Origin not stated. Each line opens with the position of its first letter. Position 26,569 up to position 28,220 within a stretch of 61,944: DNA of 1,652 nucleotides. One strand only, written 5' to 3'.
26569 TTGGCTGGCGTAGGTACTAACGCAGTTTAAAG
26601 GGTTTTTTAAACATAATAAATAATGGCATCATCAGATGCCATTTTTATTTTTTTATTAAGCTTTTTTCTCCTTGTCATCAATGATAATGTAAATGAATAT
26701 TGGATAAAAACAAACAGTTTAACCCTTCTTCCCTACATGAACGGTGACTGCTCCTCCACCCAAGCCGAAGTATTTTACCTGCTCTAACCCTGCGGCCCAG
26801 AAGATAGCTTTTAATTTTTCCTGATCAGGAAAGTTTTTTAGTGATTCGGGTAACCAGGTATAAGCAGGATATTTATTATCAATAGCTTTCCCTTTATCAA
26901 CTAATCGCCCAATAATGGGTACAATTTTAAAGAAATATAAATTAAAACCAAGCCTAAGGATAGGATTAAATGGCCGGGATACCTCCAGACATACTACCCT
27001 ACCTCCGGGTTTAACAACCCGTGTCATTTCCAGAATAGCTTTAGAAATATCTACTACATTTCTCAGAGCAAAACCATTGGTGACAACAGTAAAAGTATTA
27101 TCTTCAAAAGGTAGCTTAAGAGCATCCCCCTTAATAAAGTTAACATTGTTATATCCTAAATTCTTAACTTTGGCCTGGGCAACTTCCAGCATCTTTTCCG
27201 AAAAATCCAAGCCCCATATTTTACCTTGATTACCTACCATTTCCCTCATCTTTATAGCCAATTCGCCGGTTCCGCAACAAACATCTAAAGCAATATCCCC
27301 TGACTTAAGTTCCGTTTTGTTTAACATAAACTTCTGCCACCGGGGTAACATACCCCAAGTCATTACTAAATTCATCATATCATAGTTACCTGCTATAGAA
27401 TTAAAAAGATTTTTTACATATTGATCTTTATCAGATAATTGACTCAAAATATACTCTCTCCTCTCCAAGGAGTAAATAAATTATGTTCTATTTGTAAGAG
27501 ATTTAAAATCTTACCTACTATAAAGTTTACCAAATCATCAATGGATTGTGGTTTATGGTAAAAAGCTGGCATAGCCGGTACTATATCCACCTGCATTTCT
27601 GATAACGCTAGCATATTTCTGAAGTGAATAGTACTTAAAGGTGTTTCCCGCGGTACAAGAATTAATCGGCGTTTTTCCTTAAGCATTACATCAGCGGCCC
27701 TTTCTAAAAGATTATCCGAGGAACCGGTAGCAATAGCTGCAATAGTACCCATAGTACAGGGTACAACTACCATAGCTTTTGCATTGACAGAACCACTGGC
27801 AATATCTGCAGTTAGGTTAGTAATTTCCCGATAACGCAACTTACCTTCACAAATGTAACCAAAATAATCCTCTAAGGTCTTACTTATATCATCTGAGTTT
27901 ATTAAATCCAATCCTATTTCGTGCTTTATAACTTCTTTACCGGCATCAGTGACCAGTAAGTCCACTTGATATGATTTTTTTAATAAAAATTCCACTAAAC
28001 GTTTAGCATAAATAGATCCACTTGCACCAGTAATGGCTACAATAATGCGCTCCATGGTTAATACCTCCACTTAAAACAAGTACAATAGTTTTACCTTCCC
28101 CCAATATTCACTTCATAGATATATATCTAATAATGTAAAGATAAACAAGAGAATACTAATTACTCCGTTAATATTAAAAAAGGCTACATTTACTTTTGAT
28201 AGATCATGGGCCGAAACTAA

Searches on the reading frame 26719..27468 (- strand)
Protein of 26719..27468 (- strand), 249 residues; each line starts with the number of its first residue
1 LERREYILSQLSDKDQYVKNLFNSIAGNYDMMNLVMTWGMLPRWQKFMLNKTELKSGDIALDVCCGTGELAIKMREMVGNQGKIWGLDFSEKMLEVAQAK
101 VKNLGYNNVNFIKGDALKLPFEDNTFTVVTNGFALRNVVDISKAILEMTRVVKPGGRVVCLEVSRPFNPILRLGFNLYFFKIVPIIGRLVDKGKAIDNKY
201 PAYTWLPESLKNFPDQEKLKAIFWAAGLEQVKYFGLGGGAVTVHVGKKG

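Call 75: search_protein_families(library=pfam, proteins=[window:26719-27468:-])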
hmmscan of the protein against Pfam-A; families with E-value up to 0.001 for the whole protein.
window:26719-27468:- (249 aa): 15 families
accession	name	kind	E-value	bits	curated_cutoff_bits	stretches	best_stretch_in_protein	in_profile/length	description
PF01209.24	Ubie_methyltran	-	9.5e-77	257.9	20.1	1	13-248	4-233/233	ubiE/COQ5 methyltransferase family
PF13847.12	Methyltransf_31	-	1.1e-25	90.5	27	1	55-176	2-127/145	Methyltransferase domain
PF13649.12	Methyltransf_25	-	5.5e-24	85.1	27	1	61-156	2-97/97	Methyltransferase domain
PF08241.18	Methyltransf_11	-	7.4e-23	81.4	21.2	1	61-160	1-95/95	Methyltransferase domain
PF08242.18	Methyltransf_12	-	4.5e-13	50.2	30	1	61-158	1-98/98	Methyltransferase domain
PF13489.12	Methyltransf_23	-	3.1e-12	47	27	1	53-231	19-162/164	Methyltransferase domain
PF01135.25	PCMT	-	2.4e-11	44.2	20.3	1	42-136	59-153/210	Protein-L-isoaspartate(D-aspartate) O-methyltransferase (PCMT)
PF02390.23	Methyltransf_4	-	5.2e-06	26.5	24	1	59-124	4-71/173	Putative methyltransferase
PF01728.25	FtsJ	-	1.9e-05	25.1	24.1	1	48-134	12-100/181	FtsJ-like methyltransferase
PF05175.20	MTS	-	2.5e-05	24.4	23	1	47-131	22-105/170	Methyltransferase small domain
PF01170.24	UPF0020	-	4.4e-05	23.7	22.3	0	48-131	20-128/197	RMKL-like, methyltransferase domain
PF02353.26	CMAS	-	6.1e-05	22.9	27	1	46-110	52-114/273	Mycolic acid cyclopropane synthetase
PF01189.24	Methyltr_RsmB-F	-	7.4e-05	22.9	27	1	54-119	6-71/199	16S rRNA methyltransferase RsmB/F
PF13679.12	Methyltransf_32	-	0.00031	21.2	27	1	59-116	28-89/143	Methyltransferase domain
PF05148.21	Methyltransf_8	-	0.00065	20.1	27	0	103-168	100-164/219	Hypothetical methyltransferase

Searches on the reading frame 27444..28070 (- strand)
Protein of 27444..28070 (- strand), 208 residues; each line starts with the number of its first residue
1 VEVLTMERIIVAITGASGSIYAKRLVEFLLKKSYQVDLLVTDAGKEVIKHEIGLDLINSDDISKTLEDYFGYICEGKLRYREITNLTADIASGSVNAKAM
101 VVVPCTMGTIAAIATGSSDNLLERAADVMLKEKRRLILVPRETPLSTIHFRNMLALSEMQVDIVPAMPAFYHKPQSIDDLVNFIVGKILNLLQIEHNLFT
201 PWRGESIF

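Call 75: search_protein_families(library=pfam, proteins=[window:27444-28070:-])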
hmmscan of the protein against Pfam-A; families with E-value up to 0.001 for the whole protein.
window:27444-28070:- (208 aa): 1 family
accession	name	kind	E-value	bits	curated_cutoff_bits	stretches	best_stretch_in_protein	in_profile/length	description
PF02441.25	Flavoprotein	-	2.5e-50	170.7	22.7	1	8-191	2-161/162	Flavoprotein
